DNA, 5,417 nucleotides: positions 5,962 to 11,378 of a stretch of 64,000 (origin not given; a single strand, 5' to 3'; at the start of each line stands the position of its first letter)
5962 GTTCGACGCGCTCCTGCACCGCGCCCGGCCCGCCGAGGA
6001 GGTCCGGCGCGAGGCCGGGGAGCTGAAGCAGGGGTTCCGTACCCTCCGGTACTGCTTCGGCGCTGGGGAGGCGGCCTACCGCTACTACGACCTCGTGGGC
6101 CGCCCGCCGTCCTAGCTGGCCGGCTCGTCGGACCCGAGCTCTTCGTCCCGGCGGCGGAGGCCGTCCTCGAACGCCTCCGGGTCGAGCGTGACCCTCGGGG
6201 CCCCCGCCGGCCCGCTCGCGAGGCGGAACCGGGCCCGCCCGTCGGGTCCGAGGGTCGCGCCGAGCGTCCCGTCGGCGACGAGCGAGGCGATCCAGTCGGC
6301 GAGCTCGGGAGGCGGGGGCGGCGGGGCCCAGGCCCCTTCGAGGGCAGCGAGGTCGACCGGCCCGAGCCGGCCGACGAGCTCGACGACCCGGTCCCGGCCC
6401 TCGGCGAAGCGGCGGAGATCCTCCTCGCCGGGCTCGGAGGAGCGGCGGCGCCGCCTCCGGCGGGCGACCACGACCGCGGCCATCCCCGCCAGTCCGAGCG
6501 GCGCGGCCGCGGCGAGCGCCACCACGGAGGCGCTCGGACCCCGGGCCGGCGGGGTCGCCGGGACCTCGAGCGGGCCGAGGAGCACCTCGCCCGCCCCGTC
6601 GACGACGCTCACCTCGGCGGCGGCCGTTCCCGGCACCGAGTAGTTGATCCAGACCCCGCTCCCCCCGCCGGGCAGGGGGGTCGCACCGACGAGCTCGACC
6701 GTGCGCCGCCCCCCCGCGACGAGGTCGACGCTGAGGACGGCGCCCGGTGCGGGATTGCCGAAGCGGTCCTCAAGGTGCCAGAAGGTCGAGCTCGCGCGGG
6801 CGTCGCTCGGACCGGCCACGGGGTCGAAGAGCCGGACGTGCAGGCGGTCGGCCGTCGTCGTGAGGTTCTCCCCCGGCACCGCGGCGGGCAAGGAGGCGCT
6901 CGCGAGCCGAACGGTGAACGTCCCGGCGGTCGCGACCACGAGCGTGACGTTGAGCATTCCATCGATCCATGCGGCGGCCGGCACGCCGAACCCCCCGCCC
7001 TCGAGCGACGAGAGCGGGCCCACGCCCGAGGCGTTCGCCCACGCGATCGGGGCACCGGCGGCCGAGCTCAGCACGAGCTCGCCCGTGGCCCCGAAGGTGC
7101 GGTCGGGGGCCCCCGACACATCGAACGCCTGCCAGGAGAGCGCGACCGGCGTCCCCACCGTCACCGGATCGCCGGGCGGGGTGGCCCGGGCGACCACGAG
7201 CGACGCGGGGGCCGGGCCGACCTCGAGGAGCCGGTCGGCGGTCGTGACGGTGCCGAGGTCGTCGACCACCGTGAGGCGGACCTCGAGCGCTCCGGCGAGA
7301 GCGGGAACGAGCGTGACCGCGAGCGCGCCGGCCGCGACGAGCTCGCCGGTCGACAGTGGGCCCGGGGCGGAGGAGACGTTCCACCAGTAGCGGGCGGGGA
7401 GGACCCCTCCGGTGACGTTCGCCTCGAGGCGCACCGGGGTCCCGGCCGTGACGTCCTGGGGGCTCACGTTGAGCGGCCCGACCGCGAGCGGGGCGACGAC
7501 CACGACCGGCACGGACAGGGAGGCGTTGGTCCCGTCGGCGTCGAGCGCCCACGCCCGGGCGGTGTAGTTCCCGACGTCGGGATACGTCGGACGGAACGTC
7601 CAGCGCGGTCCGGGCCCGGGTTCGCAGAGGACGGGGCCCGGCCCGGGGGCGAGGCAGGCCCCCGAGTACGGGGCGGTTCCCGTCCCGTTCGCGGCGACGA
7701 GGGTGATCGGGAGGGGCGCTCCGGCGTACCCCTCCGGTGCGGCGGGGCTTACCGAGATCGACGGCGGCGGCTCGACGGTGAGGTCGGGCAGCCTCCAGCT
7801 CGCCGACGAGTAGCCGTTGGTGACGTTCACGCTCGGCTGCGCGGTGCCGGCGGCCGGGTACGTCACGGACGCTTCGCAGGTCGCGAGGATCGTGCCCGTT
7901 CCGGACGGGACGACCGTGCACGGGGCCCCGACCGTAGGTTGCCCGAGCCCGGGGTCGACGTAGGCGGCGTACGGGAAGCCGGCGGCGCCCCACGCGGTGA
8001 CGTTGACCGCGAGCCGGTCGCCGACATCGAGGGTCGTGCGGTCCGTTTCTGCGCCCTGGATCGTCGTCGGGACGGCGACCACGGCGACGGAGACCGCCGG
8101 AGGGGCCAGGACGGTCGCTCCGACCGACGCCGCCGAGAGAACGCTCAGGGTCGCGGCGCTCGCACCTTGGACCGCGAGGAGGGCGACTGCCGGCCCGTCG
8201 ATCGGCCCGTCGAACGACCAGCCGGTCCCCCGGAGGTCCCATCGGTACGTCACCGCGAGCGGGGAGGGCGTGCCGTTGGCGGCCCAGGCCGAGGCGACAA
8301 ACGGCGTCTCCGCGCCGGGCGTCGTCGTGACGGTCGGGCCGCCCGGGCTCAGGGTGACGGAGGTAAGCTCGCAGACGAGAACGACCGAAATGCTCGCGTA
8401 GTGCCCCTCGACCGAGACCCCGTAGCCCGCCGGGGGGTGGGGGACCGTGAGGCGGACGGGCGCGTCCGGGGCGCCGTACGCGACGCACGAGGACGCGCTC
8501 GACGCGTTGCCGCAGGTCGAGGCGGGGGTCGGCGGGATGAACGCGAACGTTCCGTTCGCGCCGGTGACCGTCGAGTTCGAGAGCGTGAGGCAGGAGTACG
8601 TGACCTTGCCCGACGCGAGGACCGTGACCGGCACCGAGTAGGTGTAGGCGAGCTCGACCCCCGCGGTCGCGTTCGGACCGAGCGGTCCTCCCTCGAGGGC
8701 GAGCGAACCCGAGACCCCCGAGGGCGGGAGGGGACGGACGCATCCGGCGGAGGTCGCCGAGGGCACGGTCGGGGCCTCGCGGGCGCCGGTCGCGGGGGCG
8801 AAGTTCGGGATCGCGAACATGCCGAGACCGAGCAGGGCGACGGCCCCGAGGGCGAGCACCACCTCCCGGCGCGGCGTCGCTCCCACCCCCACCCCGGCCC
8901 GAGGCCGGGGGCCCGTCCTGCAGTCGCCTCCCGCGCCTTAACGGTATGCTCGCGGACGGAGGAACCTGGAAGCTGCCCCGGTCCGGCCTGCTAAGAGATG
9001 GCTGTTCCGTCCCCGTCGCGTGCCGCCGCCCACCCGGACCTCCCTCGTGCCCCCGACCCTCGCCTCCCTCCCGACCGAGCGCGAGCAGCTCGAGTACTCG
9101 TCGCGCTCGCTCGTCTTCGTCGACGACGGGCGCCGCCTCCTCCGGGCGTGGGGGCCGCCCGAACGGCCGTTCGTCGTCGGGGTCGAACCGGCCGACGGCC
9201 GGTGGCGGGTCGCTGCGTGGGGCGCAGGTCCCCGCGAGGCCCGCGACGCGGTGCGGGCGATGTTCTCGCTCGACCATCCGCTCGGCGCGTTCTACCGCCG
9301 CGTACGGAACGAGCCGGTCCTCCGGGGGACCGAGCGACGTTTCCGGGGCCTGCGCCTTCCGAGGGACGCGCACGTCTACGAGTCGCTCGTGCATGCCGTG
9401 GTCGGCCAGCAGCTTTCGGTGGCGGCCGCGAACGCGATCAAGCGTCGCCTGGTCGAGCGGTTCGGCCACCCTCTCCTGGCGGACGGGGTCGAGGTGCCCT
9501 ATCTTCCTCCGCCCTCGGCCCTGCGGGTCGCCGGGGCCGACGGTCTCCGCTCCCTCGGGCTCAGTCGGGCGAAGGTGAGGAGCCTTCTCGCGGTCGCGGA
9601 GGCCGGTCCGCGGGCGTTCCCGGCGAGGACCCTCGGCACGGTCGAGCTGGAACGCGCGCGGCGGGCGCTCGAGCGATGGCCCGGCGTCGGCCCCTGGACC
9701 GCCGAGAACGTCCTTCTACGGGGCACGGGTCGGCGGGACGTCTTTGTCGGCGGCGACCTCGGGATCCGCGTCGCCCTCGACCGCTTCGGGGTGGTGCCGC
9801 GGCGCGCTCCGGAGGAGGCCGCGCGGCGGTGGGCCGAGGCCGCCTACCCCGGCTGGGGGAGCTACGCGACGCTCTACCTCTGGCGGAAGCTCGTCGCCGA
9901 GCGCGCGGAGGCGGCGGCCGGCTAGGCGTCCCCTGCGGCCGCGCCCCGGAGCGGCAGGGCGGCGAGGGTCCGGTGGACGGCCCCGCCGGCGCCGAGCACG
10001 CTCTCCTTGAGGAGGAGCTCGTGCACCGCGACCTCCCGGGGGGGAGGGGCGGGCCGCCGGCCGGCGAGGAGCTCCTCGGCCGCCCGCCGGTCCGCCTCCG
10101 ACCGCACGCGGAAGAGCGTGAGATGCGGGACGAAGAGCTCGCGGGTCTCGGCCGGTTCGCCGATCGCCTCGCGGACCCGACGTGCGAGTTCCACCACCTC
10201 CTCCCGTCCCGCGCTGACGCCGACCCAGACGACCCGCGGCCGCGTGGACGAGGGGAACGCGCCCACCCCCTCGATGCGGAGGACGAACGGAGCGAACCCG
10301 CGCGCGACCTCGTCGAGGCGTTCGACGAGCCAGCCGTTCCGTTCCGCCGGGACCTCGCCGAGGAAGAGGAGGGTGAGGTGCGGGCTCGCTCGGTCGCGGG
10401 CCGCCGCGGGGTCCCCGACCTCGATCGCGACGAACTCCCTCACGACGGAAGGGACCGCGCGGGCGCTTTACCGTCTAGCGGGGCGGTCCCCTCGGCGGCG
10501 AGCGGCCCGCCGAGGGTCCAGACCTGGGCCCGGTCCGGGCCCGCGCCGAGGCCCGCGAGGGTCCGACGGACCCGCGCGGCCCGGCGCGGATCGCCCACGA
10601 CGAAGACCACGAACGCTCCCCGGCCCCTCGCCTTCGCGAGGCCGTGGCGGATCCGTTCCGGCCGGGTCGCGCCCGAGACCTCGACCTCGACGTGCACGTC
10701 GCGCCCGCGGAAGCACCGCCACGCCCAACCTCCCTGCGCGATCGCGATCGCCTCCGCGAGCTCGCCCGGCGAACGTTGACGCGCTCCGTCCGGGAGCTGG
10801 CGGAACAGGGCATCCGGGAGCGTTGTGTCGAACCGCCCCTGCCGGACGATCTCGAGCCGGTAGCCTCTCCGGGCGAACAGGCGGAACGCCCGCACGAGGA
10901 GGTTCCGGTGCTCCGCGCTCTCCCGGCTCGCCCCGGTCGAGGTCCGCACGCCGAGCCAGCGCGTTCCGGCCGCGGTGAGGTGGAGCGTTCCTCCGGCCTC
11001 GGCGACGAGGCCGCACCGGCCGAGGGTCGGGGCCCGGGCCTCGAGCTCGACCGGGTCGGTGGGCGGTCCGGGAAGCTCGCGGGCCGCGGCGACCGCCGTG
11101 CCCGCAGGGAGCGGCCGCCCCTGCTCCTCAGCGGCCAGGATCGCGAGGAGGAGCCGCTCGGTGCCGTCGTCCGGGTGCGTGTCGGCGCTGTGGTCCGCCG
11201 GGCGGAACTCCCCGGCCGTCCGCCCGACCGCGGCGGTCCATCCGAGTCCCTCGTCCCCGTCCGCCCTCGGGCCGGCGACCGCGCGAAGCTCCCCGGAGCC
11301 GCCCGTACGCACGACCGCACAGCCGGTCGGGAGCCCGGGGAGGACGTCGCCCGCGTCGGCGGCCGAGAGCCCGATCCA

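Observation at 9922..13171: Translationally coupled trio: 48-aa ORF, HerA/FtsK-like ATPase with wHTH and nuclease-like C-terminus, and a LigT-type 2H phosphoesterase. Candidate undescribed nucleic-acid-targeting module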

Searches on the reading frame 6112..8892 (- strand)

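Call 104: search_protein_families(library=pfam, proteins=[window:6112-8892:-], max_evalue=0.0001)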
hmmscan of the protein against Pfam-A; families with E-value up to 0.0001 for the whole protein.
window:6112-8892:- (926 aa): 1 family
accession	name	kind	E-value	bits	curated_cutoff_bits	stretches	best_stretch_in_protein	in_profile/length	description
PF00801.26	PKD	-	1.8e-08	34.7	23.5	0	475-551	5-74/80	PKD domain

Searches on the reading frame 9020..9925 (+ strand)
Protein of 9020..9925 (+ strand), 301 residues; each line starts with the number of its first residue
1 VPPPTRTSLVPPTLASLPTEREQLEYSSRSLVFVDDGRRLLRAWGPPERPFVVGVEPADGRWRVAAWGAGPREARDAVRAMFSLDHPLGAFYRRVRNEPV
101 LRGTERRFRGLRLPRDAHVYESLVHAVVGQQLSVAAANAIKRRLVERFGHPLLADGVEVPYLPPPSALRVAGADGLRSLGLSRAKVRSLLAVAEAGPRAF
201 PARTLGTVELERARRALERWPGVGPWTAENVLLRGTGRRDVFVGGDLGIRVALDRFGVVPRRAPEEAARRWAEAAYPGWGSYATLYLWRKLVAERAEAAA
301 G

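Call 3: search_protein_families(library=pfam, proteins=[window:9020-9925:+], max_evalue=0.1)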
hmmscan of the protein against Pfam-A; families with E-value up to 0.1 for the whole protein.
window:9020-9925:+ (301 aa): 1 family
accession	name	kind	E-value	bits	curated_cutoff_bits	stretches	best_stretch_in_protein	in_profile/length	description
PF00730.31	HhH-GPD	-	6.7e-12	46.2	26.2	1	124-270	1-101/108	HhH-GPD superfamily base excision DNA repair protein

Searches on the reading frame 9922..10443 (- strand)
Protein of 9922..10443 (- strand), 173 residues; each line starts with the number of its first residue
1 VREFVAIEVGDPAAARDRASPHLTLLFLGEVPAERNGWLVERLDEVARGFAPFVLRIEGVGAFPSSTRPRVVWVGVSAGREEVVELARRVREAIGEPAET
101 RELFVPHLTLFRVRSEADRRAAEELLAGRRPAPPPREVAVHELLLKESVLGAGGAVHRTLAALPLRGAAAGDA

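Call 3: search_protein_families(library=pfam, proteins=[window:9922-10443:-], max_evalue=0.1)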
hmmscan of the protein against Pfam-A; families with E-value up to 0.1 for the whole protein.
window:9922-10443:- (173 aa): 3 families
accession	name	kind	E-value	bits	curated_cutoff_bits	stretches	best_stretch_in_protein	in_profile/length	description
PF02834.22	LigT_PEase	-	2.4e-23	82.5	23.3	2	18-73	32-87/87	LigT like Phosphoesterase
PF13563.12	2_5_RNA_ligase2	-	1.2e-18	68.1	27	1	11-144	18-144/152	2'-5' RNA ligase superfamily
PF10469.15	AKAP7_NLS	-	0.0023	18.3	24.4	1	43-122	72-158/208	AKAP7 2'5' RNA ligase-like domain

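Call 4: search_protein_families(library=padloc, proteins=[window:9922-10443:-], max_evalue=0.1)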
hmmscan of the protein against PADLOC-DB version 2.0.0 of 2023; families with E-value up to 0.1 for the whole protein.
window:9922-10443:- (173 aa): 0 families

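Call 5: search_protein_families(library=ncbifam, proteins=[window:9922-10443:-], max_evalue=0.1)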
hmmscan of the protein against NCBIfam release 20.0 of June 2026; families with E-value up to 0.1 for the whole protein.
window:9922-10443:- (173 aa): 3 families
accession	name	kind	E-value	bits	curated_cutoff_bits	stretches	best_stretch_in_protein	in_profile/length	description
TIGR02258.1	2_5_ligase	equivalog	6.6e-26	91.3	65.7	1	20-165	38-180/180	RNA 2',3'-cyclic phosphodiesterase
NF011704.0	PRK15124.1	equivalog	1.6e-10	41.3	184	1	6-117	30-135/176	RNA 2',3'-cyclic phosphodiesterase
NF010223.0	PRK13679.1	equivalog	3.1e-05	23.9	129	1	20-112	32-120/170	hypothetical protein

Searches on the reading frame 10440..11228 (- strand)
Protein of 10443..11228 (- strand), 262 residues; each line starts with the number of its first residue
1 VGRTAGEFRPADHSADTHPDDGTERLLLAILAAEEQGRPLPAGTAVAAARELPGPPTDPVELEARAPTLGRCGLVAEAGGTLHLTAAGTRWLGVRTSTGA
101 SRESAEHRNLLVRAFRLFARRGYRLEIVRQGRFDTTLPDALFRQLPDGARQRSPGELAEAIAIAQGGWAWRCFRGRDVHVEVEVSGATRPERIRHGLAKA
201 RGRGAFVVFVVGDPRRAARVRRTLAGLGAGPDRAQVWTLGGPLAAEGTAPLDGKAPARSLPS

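Call 28: search_protein_families(library=pfam, proteins=[window:10443-11228:-], max_evalue=10)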
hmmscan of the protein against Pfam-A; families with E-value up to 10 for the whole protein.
seq(262 aa): 0 families

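Call 38: predict_structure(alignment_id=A2)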
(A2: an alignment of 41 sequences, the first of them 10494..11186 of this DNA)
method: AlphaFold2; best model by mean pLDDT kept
length: 231 residues; sequences in the alignment: 41
mean_pLDDT: 90.7   pTM: 0.86
mean pLDDT of the five models: 90.7, 89.1, 87.2, 86.8, 85.6
residues with pLDDT >= 90: 181; 70-90: 37; 50-70: 8; < 50: 5
segments of 3 or more residues with pLDDT < 50: 1-3
pLDDT, mean of each block of 10 residues (from residue 1): 68 97 96 95 94 97 98 92 78 92 95 81 87 88 93 95 95 86 95 96 96 96 80 41
secondary structure, 60 per line:
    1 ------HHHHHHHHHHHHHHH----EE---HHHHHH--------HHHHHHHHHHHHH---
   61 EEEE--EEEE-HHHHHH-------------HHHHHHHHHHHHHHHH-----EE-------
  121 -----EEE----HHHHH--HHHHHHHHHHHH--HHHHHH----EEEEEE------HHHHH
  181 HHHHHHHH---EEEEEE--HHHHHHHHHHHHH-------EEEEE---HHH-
elements in order: H7-21 H31-36 H45-57 E61-64 E67-70 H72-77 H91-106 E126-128 H133-137 H140-151 H154-159 E164-169 H176-188 E192-197 H200-212 E220-224

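Call 40: fold_search(model_id=the predicted structure, library=pdb)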
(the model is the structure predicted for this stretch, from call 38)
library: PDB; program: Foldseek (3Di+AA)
matches with E <= 10: 1148; with E <= 0.001: 1
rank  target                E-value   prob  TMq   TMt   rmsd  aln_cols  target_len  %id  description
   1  1xds_A                5.3e-04  0.97  0.27  0.21  16.4       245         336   17  Crystal structure of Aclacinomycin-10-hydroxylase (RdmB) in complex with S-adenosyl-L-methionine (SAM) and 11-deoxy-be (released 2004-11-23)
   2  7clu_B                3.2e-03  0.77  0.22  0.18  17.1       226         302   13  PigF with SAH (released 2021-07-28)
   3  1tw2_A                3.4e-03  0.77  0.24  0.19  15.2       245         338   14  Crystal structure of Carminomycin-4-O-methyltransferase (DnrK) in complex with S-adenosyl-L-homocystein (SAH) and 4-me (released 2004-09-14)
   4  8g5s_A                4.7e-03  0.54  0.21  0.16  16.3       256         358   12  Crystal structure of apo TnmJ (released 2023-10-18)
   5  3i58_A                5.9e-03  0.77  0.27  0.21  16.1       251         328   16  Crystal structure of an O-methyltransferase (NcsB1) from neocarzinostatin biosynthesis in complex with S-adenosyl-L-ho (released 2009-09-01)
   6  7pga_B                5.9e-03  0.77  0.27  0.20  15.1       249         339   15  Chimeric carminomycin-4-O-methyltransferase (DnrK) with regions from 10-hydroxylase RdmB and 10-decarboxylase TamK (released 2022-08-24)
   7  7clu_A                5.9e-03  0.63  0.22  0.16  17.4       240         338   15  PigF with SAH (released 2021-07-28)
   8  4m6y_B                7.5e-03  0.63  0.23  0.17  16.2       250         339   14  Mutant structure of methyltransferase from Streptomyces hygroscopicus complexed with S-adenosyl-L-homocysteine and met (released 2014-06-25)
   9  4m6x_B                7.5e-03  0.60  0.21  0.15  16.5       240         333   14  Mutant structure of methyltransferase from Streptomyces hygroscopicus complexed with S-adenosyl-L-homocysteine and met (released 2014-06-25)
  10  4wxh_B                8.0e-03  0.75  0.27  0.21  15.0       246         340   15  Carminomycin-4-O-methyltransferase (DnrK) variant (298Ser insert) in complex with S-adenosyl-L-homocysteine (SAH) and  (released 2015-07-29)
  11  7pgj                  9.0e-03  0.66  0.26  0.20  15.6       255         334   14  Chimeric carminomycin-4-O-methyltransferase (DnrK) with regions from 10-decarboxylate TamK and 10-hydroxylase RdmB, toge (released 2022-08-24)
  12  4m6y_A                9.0e-03  0.57  0.21  0.15  16.4       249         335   13  Mutant structure of methyltransferase from Streptomyces hygroscopicus complexed with S-adenosyl-L-homocysteine and met (released 2014-06-25)
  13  2ip2_A                9.0e-03  0.44  0.21  0.16  17.1       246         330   15  Structure of the Pyocyanin Biosynthetic Protein PhzM (released 2006-10-24)
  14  4m72_A                9.6e-03  0.51  0.20  0.14  16.3       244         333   14  Mutant structure of methyltransferase from Streptomyces hygroscopicus (released 2014-06-25)
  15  7wdq_A                1.0e-02  0.54  0.23  0.17  15.3       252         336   16  DsyB in complex with SAM (released 2022-06-01)
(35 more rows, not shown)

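Call 88: search_dna_similar(query=window:10440-11186:-, collection=plasmids, mode=protein, max_evalue=1, max_rows=15)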
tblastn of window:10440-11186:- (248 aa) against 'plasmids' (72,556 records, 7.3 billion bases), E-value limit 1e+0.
No match.

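Call 94: fold_search(model_id=the predicted structure, library=viral)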
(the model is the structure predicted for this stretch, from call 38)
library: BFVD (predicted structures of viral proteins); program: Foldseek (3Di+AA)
matches with E <= 10: 809; with E <= 0.001: 0
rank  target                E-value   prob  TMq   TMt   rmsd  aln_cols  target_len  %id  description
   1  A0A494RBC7            3.4e-03  0.99  0.34  0.50   8.0       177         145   13  (no name in the UniProt tables at hand)
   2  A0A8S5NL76            1.6e-02  0.99  0.30  0.55   6.5       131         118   20  Nuclease [Siphoviridae sp. ctFbs2]
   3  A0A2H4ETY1            1.7e-02  1.00  0.26  0.45   4.3        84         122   21  (no name in the UniProt tables at hand)
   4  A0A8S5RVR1            4.0e-02  0.54  0.29  0.14  15.1       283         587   12  Transcriptional regulator OhrR regulator, MarR family, TRANSCRIPTION.93A [Siphoviridae sp. ctHip2]
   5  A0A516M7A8            4.3e-02  0.90  0.22  0.28   4.2        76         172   16  (no name in the UniProt tables at hand)
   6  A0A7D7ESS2            4.5e-02  0.99  0.25  0.43   3.4        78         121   17  Uncharacterized protein [Pseudomonas phage Persinger]
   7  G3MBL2                4.5e-02  0.60  0.33  0.29  10.2       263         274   10  Gp146 [Bacillus phage G]
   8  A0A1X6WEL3            6.9e-02  0.47  0.22  0.21  10.2       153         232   13  (no name in the UniProt tables at hand)
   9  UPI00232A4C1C         6.9e-02  0.23  0.23  0.20  15.9       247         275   11  (no name look-up for this kind of identifier)
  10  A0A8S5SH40            7.3e-02  0.66  0.30  0.21  13.9       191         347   12  Endonuclease-like protein [Siphoviridae sp. ctBCr48]
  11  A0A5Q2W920            7.8e-02  0.98  0.18  0.11   2.7        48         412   21  (no name in the UniProt tables at hand)
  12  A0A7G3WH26            9.3e-02  0.89  0.29  0.38   4.7       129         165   16  Putative endodeoxyribonuclease I [Arthronema virus TR020]
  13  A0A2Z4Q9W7            1.1e-01  0.16  0.21  0.22  18.8       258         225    8  (no name in the UniProt tables at hand)
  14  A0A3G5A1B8            1.1e-01  0.47  0.21  0.23  10.3       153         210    8  Uncharacterized protein [Harvfovirus sp.]
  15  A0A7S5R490            1.5e-01  0.25  0.21  0.19  16.7       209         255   15  (no name in the UniProt tables at hand)
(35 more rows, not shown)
